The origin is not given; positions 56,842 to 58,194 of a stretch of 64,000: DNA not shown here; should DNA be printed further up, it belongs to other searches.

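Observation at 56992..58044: Fic-domain protein with catalytic His replaced by Gln (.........)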

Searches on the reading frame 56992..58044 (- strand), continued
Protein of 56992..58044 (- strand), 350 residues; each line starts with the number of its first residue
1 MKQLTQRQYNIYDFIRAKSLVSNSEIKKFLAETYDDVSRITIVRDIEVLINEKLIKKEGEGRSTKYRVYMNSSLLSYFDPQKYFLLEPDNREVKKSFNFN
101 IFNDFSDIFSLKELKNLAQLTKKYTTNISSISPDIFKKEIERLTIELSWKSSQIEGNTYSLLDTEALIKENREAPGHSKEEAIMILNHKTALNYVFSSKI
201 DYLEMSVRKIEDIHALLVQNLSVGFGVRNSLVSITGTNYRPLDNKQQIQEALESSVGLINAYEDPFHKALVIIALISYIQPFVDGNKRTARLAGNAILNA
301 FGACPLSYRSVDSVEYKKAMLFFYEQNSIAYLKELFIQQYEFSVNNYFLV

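Call 14: find_related_loci(query=A1, collection=genome_contigs, flank=5000)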
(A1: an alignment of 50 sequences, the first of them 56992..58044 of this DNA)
Query A1 (350 aa) in genome_contigs; peptide patterns used: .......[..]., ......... (x = any residue, [..] = any of these).
599 stretches matched a pattern (row limit reached: there are more); 595 encode a relative of the query (tblastn E <= 1e-3); the best 80 are kept; 80 distinct loci.
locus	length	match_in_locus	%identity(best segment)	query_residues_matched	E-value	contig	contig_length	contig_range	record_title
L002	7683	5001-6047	69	1-349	1e-164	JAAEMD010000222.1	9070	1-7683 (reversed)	MAG: bacterium isolate Bpl_23 BplG_CONTIG2634737, whole genome shotgun sequence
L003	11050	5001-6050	61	1-348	1e-136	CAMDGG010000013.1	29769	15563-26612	MAG: bacterium UBP8_UBA817 isolate MsH-30apr19-341 genome assembly, contig: MsH-30apr19-C2497, whole genome shotgun sequ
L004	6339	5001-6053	58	1-348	2e-133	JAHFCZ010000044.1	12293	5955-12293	MAG: bacterium isolate nzgw233 NODE_3557_length_12294_cov_4.423232, whole genome shotgun sequence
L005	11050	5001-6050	57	1-348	2e-131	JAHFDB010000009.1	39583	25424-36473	MAG: bacterium isolate nzgw235 NODE_1298_length_39584_cov_4.265337, whole genome shotgun sequence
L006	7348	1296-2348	55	1-350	7e-131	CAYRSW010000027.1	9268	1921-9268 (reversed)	MAG TPA_asm: uncultured Candidatus Saccharibacteria bacterium isolate SRP068000_co4_466 genome assembly, contig: NODE_12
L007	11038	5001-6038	57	1-349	2e-128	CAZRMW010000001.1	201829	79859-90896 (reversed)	MAG TPA_asm: uncultured Candidatus Saccharibacteria bacterium isolate SRP077602_co6_144 genome assembly, contig: NODE_26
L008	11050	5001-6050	59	1-349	1e-126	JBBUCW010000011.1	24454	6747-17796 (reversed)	MAG: Patescibacteria group bacterium isolate H51-bin166_1 H51_bin166_1_000000000011, whole genome shotgun sequence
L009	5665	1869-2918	55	1-349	4e-126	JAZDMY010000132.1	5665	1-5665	MAG: bacterium isolate MEGAHIT-group-0.684 k141_3191621, whole genome shotgun sequence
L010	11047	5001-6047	55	1-348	2e-125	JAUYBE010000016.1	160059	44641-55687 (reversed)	MAG: bacterium isolate C19_maxbin.019_sub C19_k141_31568, whole genome shotgun sequence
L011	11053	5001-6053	53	1-350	3e-122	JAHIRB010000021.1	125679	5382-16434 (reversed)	MAG: Patescibacteria group bacterium isolate MM_PC_MetaG.mb.11 MM_PC_MetaG.mb.11_k141_861438, whole genome shotgun seque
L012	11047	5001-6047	52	1-348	1e-120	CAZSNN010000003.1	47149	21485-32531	MAG TPA_asm: uncultured Gammaproteobacteria bacterium isolate binchicken_co45_657 genome assembly, contig: NODE_961_leng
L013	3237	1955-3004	54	1-349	2e-124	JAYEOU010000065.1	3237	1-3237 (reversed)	MAG: Patescibacteria group bacterium isolate MAG021 MAG021_65, whole genome shotgun sequence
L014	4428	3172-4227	56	1-349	1e-121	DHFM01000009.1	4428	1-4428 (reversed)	MAG TPA_asm: Candidatus Moranbacteria bacterium UBA4824 UBA4824_contig_97613, whole genome shotgun sequence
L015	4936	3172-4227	56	1-349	4e-121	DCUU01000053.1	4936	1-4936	MAG TPA_asm: Candidatus Moranbacteria bacterium UBA2206 UBA2206_contig_153657, whole genome shotgun sequence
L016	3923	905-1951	52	1-348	5e-122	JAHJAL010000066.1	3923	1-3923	MAG: Patescibacteria group bacterium isolate Modern_marine.mb.211 Modern_marine.mb.211_k141_874062, whole genome shotgun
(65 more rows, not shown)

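Call 19: predict_structure(alignment_id=A1)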
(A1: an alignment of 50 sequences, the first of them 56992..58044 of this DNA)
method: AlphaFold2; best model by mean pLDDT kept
length: 350 residues; sequences in the alignment: 50
mean_pLDDT: 91.8   pTM: 0.87
mean pLDDT of the five models: 91.8, 91.6, 90.9, 86.7, 85.9
residues with pLDDT >= 90: 252; 70-90: 95; 50-70: 1; < 50: 2
segments of 3 or more residues with pLDDT < 50: none
pLDDT, mean of each block of 10 residues (from residue 1): 77 88 90 85 91 89 86 86 90 91 91 94 95 92 93 89 95 91 95 93 96 96 89 89 94 98 97 97 94 97 91 92 95 95 92
secondary structure, 60 per line:
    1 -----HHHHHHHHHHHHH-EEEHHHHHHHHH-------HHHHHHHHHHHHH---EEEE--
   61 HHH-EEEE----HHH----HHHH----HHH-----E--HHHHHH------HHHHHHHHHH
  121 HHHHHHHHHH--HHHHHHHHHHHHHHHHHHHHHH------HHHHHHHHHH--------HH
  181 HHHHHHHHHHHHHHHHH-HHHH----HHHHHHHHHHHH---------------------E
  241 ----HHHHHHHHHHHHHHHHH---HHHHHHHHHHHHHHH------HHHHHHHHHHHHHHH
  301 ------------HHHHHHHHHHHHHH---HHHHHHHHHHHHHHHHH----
elements in order: H6-18 E20-22 H23-31 H39-51 E55-58 E65-68 H80-83 H99-104 H111-130 H133-154 H161-170 H179-197 H199-202 H207-218 H245-261 H265-279 H286-300 H313-326 H330-346
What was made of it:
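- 56992..58044 (-): Complete gene for the 350-aa wHTH + Fic(Q) protein, including the stop codon at 56992-56994. AF2 model pLDDT 91.8, pTM 0.87 (call 19).
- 57829..58044 (-): N-terminal winged helix-turn-helix domain (about residues 1-72). Recognition helix at residues 39-51 with invariant R39, T41 and R44; wing with G59, R62 and Y66. AF2 secondary structure is H6-18, H23-31, H39-51, E55-58, E65-68 (call 19).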

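Call 22: fold_search(model_id=the predicted structure, library=pdb)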
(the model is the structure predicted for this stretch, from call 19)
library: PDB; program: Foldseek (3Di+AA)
matches with E <= 10: 1014; with E <= 0.001: 54
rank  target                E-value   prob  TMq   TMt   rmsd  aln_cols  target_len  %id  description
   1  6i7k                  1.9e-10  1.00  0.60  0.63   2.5       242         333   18  Crystal structure of monomeric FICD mutant L258D complexed with MgATP (released 2019-09-25)
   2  4u0z_G                4.9e-10  1.00  0.57  0.62   3.7       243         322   18  Eukaryotic Fic Domain containing protein with bound APCPP (released 2014-12-10)
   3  4u04_A                4.9e-10  1.00  0.53  0.59   5.1       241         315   20  Structure of a eukaryotic fic domain containing protein (released 2014-12-10)
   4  9yz5_A                5.2e-10  1.00  0.59  0.63   2.4       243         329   19  human FicD bound with farnesyl pyrophosphate (released 2026-02-25)
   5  5jj6_B                5.4e-10  1.00  0.56  0.59   4.2       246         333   22  Fic-1 (aa134 - 508) from C. elegans (released 2016-06-01)
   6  4u0z_D                5.7e-10  1.00  0.60  0.64   2.5       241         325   19  Eukaryotic Fic Domain containing protein with bound APCPP (released 2014-12-10)
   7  6i7g_B                6.6e-10  1.00  0.59  0.61   2.8       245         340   19  Crystal structure of dimeric wild type FICD complexed with ATP (released 2019-09-25)
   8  4u0s_B                7.0e-10  1.00  0.60  0.64   2.5       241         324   19  Structure of Eukaryotic fic domain containing protein with ADP (released 2014-12-10)
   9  4u0z_C                7.3e-10  1.00  0.60  0.64   2.5       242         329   18  Eukaryotic Fic Domain containing protein with bound APCPP (released 2014-12-10)
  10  4u0z_A                8.5e-10  1.00  0.57  0.61   3.7       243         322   18  Eukaryotic Fic Domain containing protein with bound APCPP (released 2014-12-10)
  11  4u0z_E                8.9e-10  1.00  0.60  0.64   2.6       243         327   19  Eukaryotic Fic Domain containing protein with bound APCPP (released 2014-12-10)
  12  4u0z_F                1.0e-09  1.00  0.57  0.61   3.7       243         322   18  Eukaryotic Fic Domain containing protein with bound APCPP (released 2014-12-10)
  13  4u07_A                1.1e-09  1.00  0.59  0.64   2.6       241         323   19  ATP bound to eukaryotic FIC domain containing protein (released 2014-12-10)
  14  3cuc_B                1.1e-09  1.00  0.56  0.72   3.5       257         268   20  CRYSTAL STRUCTURE OF A FIC DOMAIN CONTAINING SIGNALING PROTEIN (BT_2513) FROM BACTEROIDES THETAIOTAOMICRON VPI-5482 AT (released 2008-04-29)
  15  4u0z_H                1.2e-09  1.00  0.57  0.62   3.7       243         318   18  Eukaryotic Fic Domain containing protein with bound APCPP (released 2014-12-10)
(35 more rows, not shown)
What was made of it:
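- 57151..57429 (-): Fic core domain (Pfam PF02661, residues 206-298), including the flap region 219-244. Foldseek to FICD 6i7k E 1.9e-10, TM 0.60 (call 22).
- On Fic/Fido superfamily (Pfam PF02661): Foldseek probability 1.00 to FICD (call 22).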

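Call 24: search_protein_families(library=padloc, proteins=[window:56992-58044:-], max_evalue=0.1)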
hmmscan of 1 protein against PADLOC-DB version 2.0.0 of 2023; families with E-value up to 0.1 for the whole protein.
window:56992-58044:- (350 aa): 9 families
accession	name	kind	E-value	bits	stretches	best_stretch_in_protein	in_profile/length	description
PDLC03963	SoFic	-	8.4e-20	69.4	1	134-292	45-206/361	-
PDLC04840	PDC-S04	-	1.8e-13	48.8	1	140-293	8-169/227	-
PDLC04836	PDC-S04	-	5.7e-07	27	1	142-339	24-226/244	-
PDLC04837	PDC-S04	-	7.7e-07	26.6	1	141-343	23-227/234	-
PDLC04839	PDC-S04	-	0.00011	19.9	1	275-321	136-184/205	-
PDLC04838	PDC-S04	-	0.00045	18.1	1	266-338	129-200/209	-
PDLC05059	PDC-S64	-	0.0021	15.1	1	101-148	146-193/339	-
PDLC04966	PDC-S24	-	0.0049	13.8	0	264-304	302-342/497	-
PDLC01860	CARF3--CARF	-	0.024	12.7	1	3-75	140-207/210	-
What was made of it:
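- On SoFic anti-phage defence system: The match is partial, profile positions 45-206 of 361 (call 24).
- Closest known: SoFic single-gene anti-phage system. Same: The PADLOC SoFic model matches at E 8.4e-20 (call 24).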

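Call 25: search_protein_families(library=phrogs, proteins=[window:56992-58044:-], max_evalue=0.1)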
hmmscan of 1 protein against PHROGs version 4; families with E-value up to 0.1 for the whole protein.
window:56992-58044:- (350 aa): 7 families
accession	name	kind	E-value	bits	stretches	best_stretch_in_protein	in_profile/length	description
phrog_11900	-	unknown function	8.6e-28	98.4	1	137-342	7-219/230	-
phrog_5978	-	unknown function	1.5e-18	68.1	1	115-296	23-216/364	-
phrog_577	-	moron, auxiliary metabolic gene and host takeover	3.2e-05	24.8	1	244-296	32-83/128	Doc-like toxin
phrog_12156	-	DNA, RNA and nucleotide metabolism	0.0017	18.1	1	3-68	420-480/485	DNA helicase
phrog_23170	-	unknown function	0.013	16.2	0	262-297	107-142/191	-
phrog_12747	-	unknown function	0.074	13.6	0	244-325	98-183/211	-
phrog_21089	-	unknown function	0.1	13.7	0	117-156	20-58/79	-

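Call 27: search_dna_similar(query=window:56992-58044:-, collection=plasmids, mode=protein, max_rows=25, max_evalue=1e-20)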
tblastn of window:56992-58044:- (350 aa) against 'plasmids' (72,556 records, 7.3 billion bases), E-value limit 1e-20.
Records with a match: 31; places in all: 33; records where one place covers at least 80% of the query: 8.
Best place of each record, by identity: <60% 31.
By first word of the organism name: Rhizobium 4; Roseibium 3; Cereibacter 3; Undibacterium 2; Sulfitobacter 2; Cupriavidus 2; Neisseria 2; Bacteroides 1; Aromatoleum 1; Mesorhizobium 1; and 10 more.
By predicted mobility (MOB-suite, as given by PLSDB): non-mobilizable 25; conjugative 4; mobilizable 2.
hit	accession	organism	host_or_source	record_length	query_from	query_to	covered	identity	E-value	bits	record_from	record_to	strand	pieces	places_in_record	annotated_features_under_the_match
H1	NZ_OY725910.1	Bacteroides finegoldii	-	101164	44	348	87%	49.5%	1e-80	275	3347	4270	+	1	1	Fic family protein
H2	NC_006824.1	Aromatoleum aromaticum EbN1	-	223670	26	350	93%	31.0%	3e-36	146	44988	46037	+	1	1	Fic family protein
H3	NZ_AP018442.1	Undibacterium sp. YM2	-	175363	26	350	93%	30.1%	8e-35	142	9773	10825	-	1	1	Fic family protein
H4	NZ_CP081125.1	Sulfitobacter sp. S190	-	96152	10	347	97%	28.9%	8e-36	145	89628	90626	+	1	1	Fic family protein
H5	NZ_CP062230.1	Mesorhizobium onobrychidis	Sainfoin,pure bacterial culture,Nodule ...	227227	38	350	89%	30.8%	6e-29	125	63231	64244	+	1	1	Fic family protein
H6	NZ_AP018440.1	Undibacterium sp. KW1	-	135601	35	350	90%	30.3%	4e-34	140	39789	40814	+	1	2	Fic family protein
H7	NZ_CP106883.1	Comamonas endophytica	Indosasa shibataeoides,cell culture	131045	20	347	94%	29.0%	5e-31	131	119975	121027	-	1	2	Fic family protein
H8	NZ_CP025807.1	Sulfitobacter sp. SK012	Marine Sediment,North Sea (sediment)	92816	11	347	96%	27.1%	3e-34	140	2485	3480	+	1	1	Fic family protein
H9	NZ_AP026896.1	Aeromonas caviae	Microbe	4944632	112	350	68%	36.2%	5e-38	151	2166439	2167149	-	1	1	none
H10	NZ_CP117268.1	Rhizobium rhododendri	Rhododendron sp.,pure bacterial ...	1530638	137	350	61%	38.5%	2e-33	138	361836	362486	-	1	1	record has no annotation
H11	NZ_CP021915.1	Sagittula sp. P11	cell culture,sulfidic waters (60 m) ...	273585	140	350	60%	39.1%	2e-34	141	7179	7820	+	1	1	Fic family protein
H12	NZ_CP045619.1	Roseibium aggregatum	-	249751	140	350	60%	39.1%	4e-34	140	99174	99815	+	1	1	Fic family protein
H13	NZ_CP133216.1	Thiothrix subterranea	hydrogen sulfide spring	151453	142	347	59%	39.9%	4e-34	140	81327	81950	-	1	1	Fic family protein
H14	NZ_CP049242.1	Allorhizobium pseudoryzae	cell culture,soil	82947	142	350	60%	39.1%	2e-33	138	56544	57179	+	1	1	Fic family protein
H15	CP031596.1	Paracoccaceae bacterium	Isolate culture,marine surface water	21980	140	350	60%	38.6%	1e-34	142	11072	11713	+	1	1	Fic/DOC family protein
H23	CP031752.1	Cereibacter sphaeroides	cell culture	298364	142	347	59%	36.2%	1e-31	132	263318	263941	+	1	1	none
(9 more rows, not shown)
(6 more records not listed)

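Call 28: get_annotated_region(hit=H2, flank=3000)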
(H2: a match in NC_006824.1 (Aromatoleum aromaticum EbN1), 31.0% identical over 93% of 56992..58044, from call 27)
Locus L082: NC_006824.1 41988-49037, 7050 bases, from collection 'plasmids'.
description: Aromatoleum aromaticum EbN1 plasmid 2, complete sequence
organism: Aromatoleum aromaticum EbN1 (NCBI taxid 76114)
taxonomy: Bacteria; Pseudomonadota; Betaproteobacteria; Rhodocyclales; Rhodocyclaceae; Aromatoleum; Aromatoleum aromaticum; Aromatoleum aromaticum EbN1
host: -; source: -; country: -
typing (MOB-suite, as given by PLSDB): conjugative; replicon rep_cluster_1841; relaxase MOBP; mating-pair formation MPF_T
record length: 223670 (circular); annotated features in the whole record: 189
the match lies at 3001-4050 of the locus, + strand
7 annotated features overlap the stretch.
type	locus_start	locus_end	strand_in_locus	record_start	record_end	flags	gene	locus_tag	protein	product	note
CDS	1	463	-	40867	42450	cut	-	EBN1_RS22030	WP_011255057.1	nitroreductase family protein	-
CDS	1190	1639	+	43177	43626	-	-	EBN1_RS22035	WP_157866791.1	metal-dependent phosphohydrolase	-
CDS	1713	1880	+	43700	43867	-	-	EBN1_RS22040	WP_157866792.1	hypothetical protein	-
CDS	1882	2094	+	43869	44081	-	-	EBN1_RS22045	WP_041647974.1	DUF4224 domain-containing protein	-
CDS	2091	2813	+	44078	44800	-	-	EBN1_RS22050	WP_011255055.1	integrase, partial gene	-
CDS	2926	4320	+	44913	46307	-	-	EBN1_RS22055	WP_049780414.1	Fic family protein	-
CDS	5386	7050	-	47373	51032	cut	-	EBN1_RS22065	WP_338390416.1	zincin-like metallopeptidase domain-containing protein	-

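Call 29: get_annotated_region(hit=H11, flank=3000)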
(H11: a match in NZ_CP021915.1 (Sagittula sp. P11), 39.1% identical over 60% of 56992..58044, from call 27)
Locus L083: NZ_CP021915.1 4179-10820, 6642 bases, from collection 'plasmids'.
description: Sagittula sp. P11 plasmid unnamed2, complete sequence
organism: Sagittula sp. P11 (NCBI taxid 2009329)
taxonomy: Bacteria; Pseudomonadota; Alphaproteobacteria; Rhodobacterales; Roseobacteraceae; Sagittula; Sagittula sp. P11
host: -; source: cell culture,sulfidic waters (60 m) from the Peruvian upwelling region; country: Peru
typing (MOB-suite, as given by PLSDB): conjugative; replicon rep_cluster_558; relaxase MOBP; mating-pair formation MPF_T
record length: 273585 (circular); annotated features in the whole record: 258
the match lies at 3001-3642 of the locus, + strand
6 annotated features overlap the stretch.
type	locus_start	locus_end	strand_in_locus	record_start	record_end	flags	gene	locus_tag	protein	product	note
CDS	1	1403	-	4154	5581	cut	-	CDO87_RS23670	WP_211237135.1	hypothetical protein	-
CDS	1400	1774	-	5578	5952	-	-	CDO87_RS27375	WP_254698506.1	hypothetical protein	-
CDS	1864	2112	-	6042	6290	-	-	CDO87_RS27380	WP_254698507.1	hypothetical protein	-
CDS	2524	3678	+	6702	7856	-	-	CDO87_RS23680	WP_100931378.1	Fic family protein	-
CDS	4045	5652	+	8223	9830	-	-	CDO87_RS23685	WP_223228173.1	SIR2 family protein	-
CDS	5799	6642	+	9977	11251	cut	-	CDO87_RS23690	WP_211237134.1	hypothetical protein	-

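Call 30: get_annotated_region(hit=H4, flank=3000)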
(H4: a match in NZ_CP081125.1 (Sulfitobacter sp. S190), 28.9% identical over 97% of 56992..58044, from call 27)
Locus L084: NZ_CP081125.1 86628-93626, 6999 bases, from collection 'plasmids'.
description: Sulfitobacter sp. S190 plasmid unnamed5, complete sequence
organism: Sulfitobacter sp. S190 (NCBI taxid 2867022)
taxonomy: Bacteria; Pseudomonadota; Alphaproteobacteria; Rhodobacterales; Roseobacteraceae; Sulfitobacter; Sulfitobacter sp. S190
host: -; source: -; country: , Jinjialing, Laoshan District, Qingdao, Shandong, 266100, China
typing (MOB-suite, as given by PLSDB): non-mobilizable; mating-pair formation MPF_T
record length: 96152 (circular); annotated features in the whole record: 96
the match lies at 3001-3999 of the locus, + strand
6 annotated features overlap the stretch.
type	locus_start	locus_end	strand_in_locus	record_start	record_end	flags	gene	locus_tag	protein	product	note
CDS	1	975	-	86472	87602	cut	-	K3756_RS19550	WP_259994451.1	tyrosine-type recombinase/integrase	GO:0015074 - DNA integration [Evidence IEA]; GO:0006310 - DNA recombination [Evidence IEA]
CDS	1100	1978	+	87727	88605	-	-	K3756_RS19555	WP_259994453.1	DUF1403 family protein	-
CDS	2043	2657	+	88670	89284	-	-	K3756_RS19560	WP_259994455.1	SMC-Scp complex subunit ScpB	-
CDS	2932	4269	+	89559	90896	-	-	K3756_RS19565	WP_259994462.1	Fic family protein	-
CDS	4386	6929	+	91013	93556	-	-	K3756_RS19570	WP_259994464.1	TerB N-terminal domain-containing protein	-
CDS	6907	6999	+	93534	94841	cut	-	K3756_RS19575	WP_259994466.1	ATP-binding protein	-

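Call 32: search_protein_representatives(protein=window:56992-58044:-)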
Query: 350 residues. Proteins with E-value up to 0.001 (for the whole library): 2786; up to 1e-10: 1148; up to 1e-30: 295. The best 150 are listed.
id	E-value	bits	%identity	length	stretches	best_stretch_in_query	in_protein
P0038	4.9e-120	417.0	56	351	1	1-348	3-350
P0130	6.1e-101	354.2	49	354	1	3-348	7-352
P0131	8.5e-99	347.2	51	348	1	3-348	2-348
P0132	4.2e-97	341.6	48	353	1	2-348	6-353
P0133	7.1e-96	337.6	49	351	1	4-348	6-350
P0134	1.6e-94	333.1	47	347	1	6-348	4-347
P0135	6.4e-94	331.2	48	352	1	3-348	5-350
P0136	1.7e-93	329.8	49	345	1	7-349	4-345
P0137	6.1e-93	327.9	49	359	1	3-349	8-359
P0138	2.1e-92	326.2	50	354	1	3-348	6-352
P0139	6.1e-90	318.1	46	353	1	3-347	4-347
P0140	8.8e-89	314.3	49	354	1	1-348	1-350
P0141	1.8e-86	306.6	46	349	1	8-348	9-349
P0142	1.0e-84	301.0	47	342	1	13-348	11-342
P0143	1.7e-84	300.2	47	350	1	3-349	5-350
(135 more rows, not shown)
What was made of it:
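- Closest known: Clade D2 of the Fic/Doc family. Different: Here the family is far larger: 295 50%-identity clusters at E<=1e-30 and at least 595 loci in species-representative genomes (calls 14, 32).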
